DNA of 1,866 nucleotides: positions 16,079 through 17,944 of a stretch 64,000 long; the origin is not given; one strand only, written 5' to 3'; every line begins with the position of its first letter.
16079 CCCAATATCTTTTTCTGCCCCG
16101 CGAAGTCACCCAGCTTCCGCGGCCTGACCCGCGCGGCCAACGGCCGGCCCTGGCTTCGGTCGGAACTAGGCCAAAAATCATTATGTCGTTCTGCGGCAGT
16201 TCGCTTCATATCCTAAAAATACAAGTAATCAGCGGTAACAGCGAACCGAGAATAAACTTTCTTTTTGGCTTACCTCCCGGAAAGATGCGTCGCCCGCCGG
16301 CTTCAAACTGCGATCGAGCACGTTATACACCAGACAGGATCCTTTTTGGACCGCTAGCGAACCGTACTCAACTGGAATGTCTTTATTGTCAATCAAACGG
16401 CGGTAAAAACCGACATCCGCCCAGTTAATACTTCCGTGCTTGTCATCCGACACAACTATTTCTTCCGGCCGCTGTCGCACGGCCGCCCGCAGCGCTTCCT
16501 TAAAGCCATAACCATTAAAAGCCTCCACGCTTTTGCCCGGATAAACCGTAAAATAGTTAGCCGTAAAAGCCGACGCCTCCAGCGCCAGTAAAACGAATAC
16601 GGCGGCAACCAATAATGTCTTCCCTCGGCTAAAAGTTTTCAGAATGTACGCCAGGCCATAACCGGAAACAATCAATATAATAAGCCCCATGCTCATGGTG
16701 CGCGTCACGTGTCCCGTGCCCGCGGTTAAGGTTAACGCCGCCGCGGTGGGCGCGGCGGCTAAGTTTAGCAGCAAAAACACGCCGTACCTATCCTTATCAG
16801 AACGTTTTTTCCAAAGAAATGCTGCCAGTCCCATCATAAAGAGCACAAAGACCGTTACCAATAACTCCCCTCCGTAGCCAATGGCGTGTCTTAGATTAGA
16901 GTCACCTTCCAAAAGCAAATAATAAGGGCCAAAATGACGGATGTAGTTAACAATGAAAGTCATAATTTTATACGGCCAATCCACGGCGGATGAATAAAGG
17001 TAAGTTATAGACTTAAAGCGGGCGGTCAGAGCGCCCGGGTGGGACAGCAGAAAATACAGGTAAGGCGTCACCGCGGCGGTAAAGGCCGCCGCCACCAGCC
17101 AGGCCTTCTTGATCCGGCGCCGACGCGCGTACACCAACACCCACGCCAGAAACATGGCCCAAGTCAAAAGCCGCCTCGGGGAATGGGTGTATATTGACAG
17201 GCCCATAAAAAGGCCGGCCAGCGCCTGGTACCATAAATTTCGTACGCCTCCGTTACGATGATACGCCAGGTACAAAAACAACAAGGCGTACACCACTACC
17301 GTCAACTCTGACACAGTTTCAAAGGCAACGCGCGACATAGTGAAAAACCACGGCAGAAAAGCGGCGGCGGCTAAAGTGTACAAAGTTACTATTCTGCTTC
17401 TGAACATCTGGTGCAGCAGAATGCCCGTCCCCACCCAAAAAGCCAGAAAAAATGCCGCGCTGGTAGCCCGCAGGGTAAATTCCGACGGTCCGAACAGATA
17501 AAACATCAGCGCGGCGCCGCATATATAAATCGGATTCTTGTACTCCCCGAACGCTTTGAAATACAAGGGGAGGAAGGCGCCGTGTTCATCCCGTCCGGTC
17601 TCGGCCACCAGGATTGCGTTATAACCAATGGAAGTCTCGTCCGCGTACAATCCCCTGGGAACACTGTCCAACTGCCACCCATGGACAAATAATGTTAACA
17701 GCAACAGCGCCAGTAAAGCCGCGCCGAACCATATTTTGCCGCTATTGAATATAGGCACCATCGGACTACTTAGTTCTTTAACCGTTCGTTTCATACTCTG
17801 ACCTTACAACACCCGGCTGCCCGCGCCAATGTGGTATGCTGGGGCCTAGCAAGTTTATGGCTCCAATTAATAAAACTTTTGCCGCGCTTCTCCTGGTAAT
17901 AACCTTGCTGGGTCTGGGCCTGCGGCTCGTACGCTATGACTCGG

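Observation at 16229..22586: Compact polyprenyl-phosphate/GT-C glycosylation module: DPM1-like GT2 + LAB_N + two divergent GT-C enzymes + DUF2079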

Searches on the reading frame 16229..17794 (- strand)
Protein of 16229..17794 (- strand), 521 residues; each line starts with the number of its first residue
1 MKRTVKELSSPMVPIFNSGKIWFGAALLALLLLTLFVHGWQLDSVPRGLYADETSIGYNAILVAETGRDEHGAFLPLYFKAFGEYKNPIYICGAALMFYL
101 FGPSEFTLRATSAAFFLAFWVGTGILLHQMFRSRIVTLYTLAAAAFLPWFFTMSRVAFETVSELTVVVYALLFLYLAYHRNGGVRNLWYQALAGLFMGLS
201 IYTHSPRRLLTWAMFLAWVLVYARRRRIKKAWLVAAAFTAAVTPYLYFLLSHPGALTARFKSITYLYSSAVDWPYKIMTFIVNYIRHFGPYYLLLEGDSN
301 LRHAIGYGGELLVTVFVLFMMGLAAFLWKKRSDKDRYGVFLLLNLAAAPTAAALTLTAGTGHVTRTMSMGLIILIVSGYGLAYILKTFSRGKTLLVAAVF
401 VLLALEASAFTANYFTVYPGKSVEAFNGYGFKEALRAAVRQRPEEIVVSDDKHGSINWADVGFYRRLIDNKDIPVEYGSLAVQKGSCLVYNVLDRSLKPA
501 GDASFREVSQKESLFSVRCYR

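Call 3: search_protein_families(library=pfam, proteins=[window:16229-17794:-], max_evalue=0.01)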
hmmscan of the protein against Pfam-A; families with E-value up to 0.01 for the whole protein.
window:16229-17794:- (521 aa): 0 families

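Call 4: search_protein_families(library=ncbifam, proteins=[window:16229-17794:-], max_evalue=0.01)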
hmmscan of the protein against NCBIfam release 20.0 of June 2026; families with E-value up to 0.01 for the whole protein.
window:16229-17794:- (521 aa): 0 families

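Call 8: search_solved_structures(query=window:16229-17794:-, max_evalue=1)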
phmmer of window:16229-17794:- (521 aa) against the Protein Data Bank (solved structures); distinct sequences matched with E-value up to 1: 1.
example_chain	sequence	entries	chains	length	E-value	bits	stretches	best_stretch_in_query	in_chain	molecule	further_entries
3j2w_Q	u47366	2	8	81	0.78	11.8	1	96-153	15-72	Glycoprotein E2 | E2 envelope glycoprotein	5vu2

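Call 24: find_homologous_proteins(query=window:16229-17794:-, max_evalue=0.001)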
Query window:16229-17794:- (521 aa): 179 proteins with E <= 0.001 among 8000 candidates; the best 120 are listed.
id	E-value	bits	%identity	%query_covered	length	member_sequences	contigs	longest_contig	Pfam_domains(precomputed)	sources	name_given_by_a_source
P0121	0.0e+0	1135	100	98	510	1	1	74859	-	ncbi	-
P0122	2.8e-175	602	55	97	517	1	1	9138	PF13231.13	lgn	-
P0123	8.9e-122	426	45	92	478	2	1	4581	PF13231.13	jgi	jgi:hypothetical protein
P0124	1.5e-115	405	42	100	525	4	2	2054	PF13231.13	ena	-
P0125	1.2e-114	402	44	92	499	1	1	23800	-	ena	-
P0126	6.4e-112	393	45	87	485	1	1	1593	-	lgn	-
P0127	3.1e-111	391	42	95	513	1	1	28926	PF13231.13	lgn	-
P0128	7.6e-111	390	41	95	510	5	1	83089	PF13231.13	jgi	jgi:4-amino-4-deoxy-L-arabinose transferase-like glycosyltransferase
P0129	2.0e-110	388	40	95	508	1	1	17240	PF13231.13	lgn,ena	-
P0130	9.0e-108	379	41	99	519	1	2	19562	PF13231.13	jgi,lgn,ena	-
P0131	1.8e-107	379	39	99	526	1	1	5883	PF13231.13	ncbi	-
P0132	1.3e-106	376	42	87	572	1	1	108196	-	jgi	jgi:hypothetical protein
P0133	2.3e-106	375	40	89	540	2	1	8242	PF13231.13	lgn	-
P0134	4.7e-106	374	42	94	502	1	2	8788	PF13231.13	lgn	-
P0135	2.7e-104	368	42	95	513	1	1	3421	PF13231.13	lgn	-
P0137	3.4e-103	364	40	93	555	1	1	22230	PF13231.13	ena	-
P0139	6.0e-102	360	39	93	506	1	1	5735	PF13231.13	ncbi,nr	ncbi:MAG: hypothetical protein HW405_796 [Candidatus Berkelbacteria bacterium]|nr:hypothetical prote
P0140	4.9e-101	357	39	95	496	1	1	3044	PF13231.13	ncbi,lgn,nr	ncbi:MAG: glycosyltransferase family 39 protein [Nitrososphaera sp.]|nr:glycosyltransferase family 3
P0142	9.0e-100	353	39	95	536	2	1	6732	PF13231.13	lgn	-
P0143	9.9e-100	353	42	93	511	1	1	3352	PF13231.13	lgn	-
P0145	9.6e-98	346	36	97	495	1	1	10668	PF13231.13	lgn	-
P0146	8.5e-97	343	42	88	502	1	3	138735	PF13231.13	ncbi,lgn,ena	-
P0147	1.0e-96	343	42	91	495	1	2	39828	PF13231.13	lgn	-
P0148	1.7e-96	342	39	93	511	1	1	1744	PF13231.13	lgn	-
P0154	3.0e-93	332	39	87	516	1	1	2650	PF13231.13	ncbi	-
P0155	3.1e-93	332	37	96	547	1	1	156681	PF13231.13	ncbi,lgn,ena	-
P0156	6.4e-93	330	40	95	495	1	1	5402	PF13231.13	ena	-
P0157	7.3e-93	330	40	93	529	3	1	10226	PF13231.13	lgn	-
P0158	1.4e-92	329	43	90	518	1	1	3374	PF13231.13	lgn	-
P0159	1.9e-92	329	40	94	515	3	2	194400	PF13231.13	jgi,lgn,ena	jgi:hypothetical protein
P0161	3.6e-92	328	38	93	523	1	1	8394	PF13231.13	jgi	jgi:4-amino-4-deoxy-L-arabinose transferase-like glycosyltransferase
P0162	4.4e-92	328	36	95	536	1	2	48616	PF13231.13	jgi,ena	-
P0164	3.4e-91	325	38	95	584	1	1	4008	PF13231.13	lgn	-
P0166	6.4e-90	321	37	94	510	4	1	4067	PF13231.13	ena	-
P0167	1.1e-89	320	37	93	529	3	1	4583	PF13231.13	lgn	-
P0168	1.9e-89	319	36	92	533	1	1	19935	PF13231.13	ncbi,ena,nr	ncbi:MAG TPA: hypothetical protein DCF68_07855 [Cyanothece sp. UBA12306]|nr:hypothetical protein [Cy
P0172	2.5e-84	302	35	95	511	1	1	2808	PF13231.13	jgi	jgi:4-amino-4-deoxy-L-arabinose transferase-like glycosyltransferase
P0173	8.3e-84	300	35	93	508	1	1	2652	PF13231.13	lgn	-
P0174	3.0e-82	295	40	87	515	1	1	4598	PF13231.13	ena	-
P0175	1.6e-80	290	35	90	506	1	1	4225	PF13231.13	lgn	-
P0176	1.6e-78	283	37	97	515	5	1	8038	PF13231.13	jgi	-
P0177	7.1e-75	271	39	82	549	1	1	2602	PF13231.13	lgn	-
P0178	7.4e-75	271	37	93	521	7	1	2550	PF13231.13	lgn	-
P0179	1.6e-74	270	38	81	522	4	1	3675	PF13231.13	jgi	-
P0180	2.5e-74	269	39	84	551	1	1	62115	PF13231.13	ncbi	ncbi:MAG TPA: glycosyltransferase family 39 protein [Thermoanaerobaculia bacterium]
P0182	2.8e-73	266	37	89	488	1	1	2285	PF13231.13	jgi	jgi:4-amino-4-deoxy-L-arabinose transferase-like glycosyltransferase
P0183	3.0e-73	266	35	91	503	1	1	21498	PF13231.13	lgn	-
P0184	6.2e-73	265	38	86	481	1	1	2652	PF13231.13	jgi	-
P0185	4.6e-72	262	38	86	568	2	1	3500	PF13231.13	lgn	-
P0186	6.6e-72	261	35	85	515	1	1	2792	PF13231.13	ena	-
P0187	9.9e-72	261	35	95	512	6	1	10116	PF13231.13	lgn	-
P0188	3.5e-71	259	35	88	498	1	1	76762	PF13231.13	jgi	jgi:hypothetical protein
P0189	8.3e-71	258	36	89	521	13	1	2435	PF13231.13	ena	-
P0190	1.8e-68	250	35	92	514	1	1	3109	PF02366.25,PF13231.13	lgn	-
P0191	5.4e-68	248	39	80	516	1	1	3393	PF13231.13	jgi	jgi:4-amino-4-deoxy-L-arabinose transferase-like glycosyltransferase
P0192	5.9e-67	245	37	81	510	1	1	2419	PF13231.13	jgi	jgi:hypothetical protein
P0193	6.0e-67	245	35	86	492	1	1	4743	PF13231.13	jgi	jgi:hypothetical protein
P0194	7.1e-67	245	36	84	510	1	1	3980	PF13231.13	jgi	jgi:4-amino-4-deoxy-L-arabinose transferase-like glycosyltransferase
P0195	9.4e-67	244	35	87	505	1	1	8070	PF13231.13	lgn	-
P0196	2.2e-66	243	36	92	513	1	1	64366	PF13231.13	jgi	jgi:4-amino-4-deoxy-L-arabinose transferase-like glycosyltransferase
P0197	2.7e-66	243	35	87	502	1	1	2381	PF13231.13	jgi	jgi:4-amino-4-deoxy-L-arabinose transferase-like glycosyltransferase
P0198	3.6e-65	239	35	88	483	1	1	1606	PF13231.13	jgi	jgi:4-amino-4-deoxy-L-arabinose transferase-like glycosyltransferase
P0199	2.3e-64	236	34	83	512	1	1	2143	PF13231.13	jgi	jgi:4-amino-4-deoxy-L-arabinose transferase-like glycosyltransferase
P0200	2.3e-64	236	35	93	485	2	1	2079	PF13231.13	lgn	-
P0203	5.1e-50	189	34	78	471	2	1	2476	PF13231.13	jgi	jgi:4-amino-4-deoxy-L-arabinose transferase-like glycosyltransferase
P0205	3.5e-49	186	35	76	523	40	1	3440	PF13231.13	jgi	jgi:4-amino-4-deoxy-L-arabinose transferase-like glycosyltransferase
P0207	5.3e-48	182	31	96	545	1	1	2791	PF13231.13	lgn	-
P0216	8.0e-45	172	38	57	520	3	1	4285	PF02366.25,PF13231.13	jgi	-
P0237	2.1e-42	164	31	67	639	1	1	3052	PF13231.13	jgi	jgi:4-amino-4-deoxy-L-arabinose transferase-like glycosyltransferase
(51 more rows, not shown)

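Call 26: search_solved_structures(query=A1, max_evalue=1, show_alignments=2)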
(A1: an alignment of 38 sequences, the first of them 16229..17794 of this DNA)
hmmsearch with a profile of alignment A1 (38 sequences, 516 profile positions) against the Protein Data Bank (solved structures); distinct sequences matched with E-value up to 1: 0.

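Call 28: find_encoding_contigs(protein=P0121, flank=10000, max_places=2)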
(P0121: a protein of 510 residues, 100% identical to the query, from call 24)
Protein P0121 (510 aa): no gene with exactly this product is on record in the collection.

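Call 29: find_encoding_contigs(protein=P0122, flank=10000, max_places=2)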
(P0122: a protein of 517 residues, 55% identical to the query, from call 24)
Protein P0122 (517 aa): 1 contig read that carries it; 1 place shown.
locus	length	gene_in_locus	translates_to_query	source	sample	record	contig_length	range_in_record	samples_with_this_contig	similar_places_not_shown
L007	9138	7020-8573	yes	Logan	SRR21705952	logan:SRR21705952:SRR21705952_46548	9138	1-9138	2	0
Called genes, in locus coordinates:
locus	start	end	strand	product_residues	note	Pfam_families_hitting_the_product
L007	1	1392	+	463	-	?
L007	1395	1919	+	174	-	-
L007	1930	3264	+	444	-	PF00587:tRNA-synt_2b, PF03129:HGTP_anticodon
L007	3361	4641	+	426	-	PF00675:Peptidase_M16, PF05193:Peptidase_M16_C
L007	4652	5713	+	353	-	PF01594:AI-2E_transport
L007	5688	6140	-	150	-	-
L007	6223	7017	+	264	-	PF01026:TatD_DNase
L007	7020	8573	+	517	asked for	PF13231:PMT_2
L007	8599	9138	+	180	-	?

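Call 37: predict_structure(alignment_id=A1)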
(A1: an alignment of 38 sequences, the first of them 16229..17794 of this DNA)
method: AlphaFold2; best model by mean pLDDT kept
length: 521 residues; sequences in the alignment: 38
mean_pLDDT: 90.3   pTM: 0.91
mean pLDDT of the five models: 90.3, 89.9, 89.4, 89.0, 88.4
residues with pLDDT >= 90: 400; 70-90: 76; 50-70: 27; < 50: 18
segments of 3 or more residues with pLDDT < 50: 1-16
pLDDT, mean of each block of 10 residues (from residue 1): 41 53 96 98 96 94 95 87 83 97 98 98 97 97 98 93 97 95 78 98 93 98 90 98 95 88 89 95 94 93 94 98 90 84 97 75 86 98 95 97 98 98 93 95 92 73 92 85 85 75 83 91 84
secondary structure, 60 per line:
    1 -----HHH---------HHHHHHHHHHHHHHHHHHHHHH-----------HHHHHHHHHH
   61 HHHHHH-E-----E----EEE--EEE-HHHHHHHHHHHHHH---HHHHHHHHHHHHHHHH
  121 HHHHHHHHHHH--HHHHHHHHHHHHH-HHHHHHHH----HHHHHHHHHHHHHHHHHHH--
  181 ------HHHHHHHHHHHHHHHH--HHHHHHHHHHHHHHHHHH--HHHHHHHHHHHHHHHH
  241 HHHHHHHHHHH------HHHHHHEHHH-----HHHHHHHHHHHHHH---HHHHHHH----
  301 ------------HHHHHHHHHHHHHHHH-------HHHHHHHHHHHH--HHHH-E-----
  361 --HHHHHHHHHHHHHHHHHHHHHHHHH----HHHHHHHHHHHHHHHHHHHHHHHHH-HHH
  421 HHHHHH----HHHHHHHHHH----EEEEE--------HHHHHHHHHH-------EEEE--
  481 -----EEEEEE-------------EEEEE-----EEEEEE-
elements in order: H18-39 H51-66 E79-81 E84-86 H88-101 H105-131 H134-146 H148-155 H160-178 H187-202 H205-222 H225-251 H258-263 H273-286 H290-296 H313-328 H336-347 H350-353 H363-387 H392-416 H418-426 H431-440 E445-449 H458-467 E475-478 E486-491 E505-509 E515-520

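Call 42: fold_search(model_id=the predicted structure, library=pdb)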
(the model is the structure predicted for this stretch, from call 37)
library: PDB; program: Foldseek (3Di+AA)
matches with E <= 10: 636; with E <= 0.001: 27
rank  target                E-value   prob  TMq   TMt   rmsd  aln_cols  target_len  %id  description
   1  5ezm                  1.5e-09  1.00  0.59  0.58   9.6       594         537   14  Crystal Structure of ArnT from Cupriavidus metallidurans in the apo state (released 2016-02-17)
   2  5f15                  4.9e-09  1.00  0.57  0.55  10.1       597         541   13  Crystal Structure of ArnT from Cupriavidus metallidurans bound to Undecaprenyl phosphate (released 2016-02-17)
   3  9s6t_A                1.1e-06  1.00  0.56  0.60   8.6       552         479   14  Ternary cryo-EM structure of chicken ALG12 with Dol25-PP-GlcNAc2Man7, Dol25-P-Man, and Fab (released 2026-03-18)
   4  9i5k_A                1.9e-06  1.00  0.51  0.53  10.6       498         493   14  Structure of the Chaetomium thermophilum Pmt4 homodimer (C2 symmetry) (released 2025-12-24)
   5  8pn9_A                1.9e-06  1.00  0.55  0.45  11.3       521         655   12  Structure of human oligosaccharyltransferase OST-A complex bound to NGI-1 (released 2024-05-08)
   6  7oci_F                2.8e-06  1.00  0.55  0.46  10.2       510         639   11  Cryo-EM structure of yeast Ost6p containing oligosaccharyltransferase complex (released 2022-02-16)
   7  8b6l_I                3.3e-06  1.00  0.47  0.37  14.1       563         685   13  Subtomogram average of the human Sec61-TRAP-OSTA-translocon (released 2022-12-07)
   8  8age_A                3.5e-06  1.00  0.55  0.46   9.8       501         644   13  Structure of yeast oligosaccharylransferase complex with acceptor peptide bound (released 2022-12-07)
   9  3waj                  4.7e-06  1.00  0.53  0.37  11.6       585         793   14  Crystal structure of the Archaeoglobus fulgidus oligosaccharyltransferase (O29867_ARCFU) complex with Zn and sulfate (released 2013-10-30)
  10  3wak                  5.6e-06  1.00  0.50  0.33  11.6       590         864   14  Crystal structure of the Archaeoglobus fulgidus oligosaccharyltransferase (O29867_ARCFU) in the apo form (released 2013-10-30)
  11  5ogl_A                6.4e-06  1.00  0.52  0.40  12.0       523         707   13  Structure of bacterial oligosaccharyltransferase PglB in complex with an acceptor peptide and an lipid-linked oligosac (released 2017-10-25)
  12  6gxc_A                6.6e-06  1.00  0.52  0.40  12.1       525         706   14  Bacterial oligosaccharyltransferase PglB in complex with an inhibitory peptide and a reactive lipid-linked oligosaccha (released 2018-11-14)
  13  6ezn_F                7.9e-06  1.00  0.55  0.45  10.4       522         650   12  Cryo-EM structure of the yeast oligosaccharyltransferase (OST) complex (released 2018-01-17)
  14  9n9j_I                9.4e-06  1.00  0.48  0.37  13.8       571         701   12  Structure of a GRP94 folding intermediate engaged with a CCDC134- and FKBP11-bound secretory translocon (released 2025-11-19)
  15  5gmy_A                9.4e-06  1.00  0.48  0.32  12.2       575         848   14  Crystal structure of the Archaeoglobus fulgidus oligosaccharyltransferase (O29867_ARCFU) tethered with an acceptor pep (released 2017-02-01)
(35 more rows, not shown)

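Call 95: find_encoding_contigs(protein=P0128, flank=8000, max_places=3)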
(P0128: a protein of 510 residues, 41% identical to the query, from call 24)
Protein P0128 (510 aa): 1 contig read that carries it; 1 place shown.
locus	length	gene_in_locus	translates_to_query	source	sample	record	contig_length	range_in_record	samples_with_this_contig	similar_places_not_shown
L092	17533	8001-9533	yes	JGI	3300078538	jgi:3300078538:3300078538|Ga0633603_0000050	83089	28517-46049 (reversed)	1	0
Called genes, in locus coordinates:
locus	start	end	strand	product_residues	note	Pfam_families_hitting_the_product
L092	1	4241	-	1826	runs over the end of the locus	PF24096:DUF7379, PF02450:LCAT (weak), PF12770:CHAT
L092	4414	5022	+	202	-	PF03729:DUF308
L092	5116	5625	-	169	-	PF00881:Nitroreductase, PF14512:TM1586_NiRdase (faint), PF00881:Nitroreductase (weak)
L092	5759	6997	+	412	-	-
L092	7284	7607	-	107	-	-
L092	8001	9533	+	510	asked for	PF13231:PMT_2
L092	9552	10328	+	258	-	PF00535:Glycos_transf_2, PF13641:Glyco_tranf_2_3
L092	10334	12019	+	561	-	PF09586:YfhO (faint), PF10131:PTPS_related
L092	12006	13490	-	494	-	PF14264:Glucos_trans_II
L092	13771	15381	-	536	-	PF00041:fn3, PF09471:Peptidase_M64 (weak)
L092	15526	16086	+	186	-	PF02085:Cytochrom_CIII (faint)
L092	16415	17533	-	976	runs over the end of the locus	PF08448:PAS_4, PF08448:PAS_4, PF00989:PAS, PF08447:PAS_3, PF08448:PAS_4, PF13426:PAS_9, PF00989:PAS, PF13426:PAS_9, +9 more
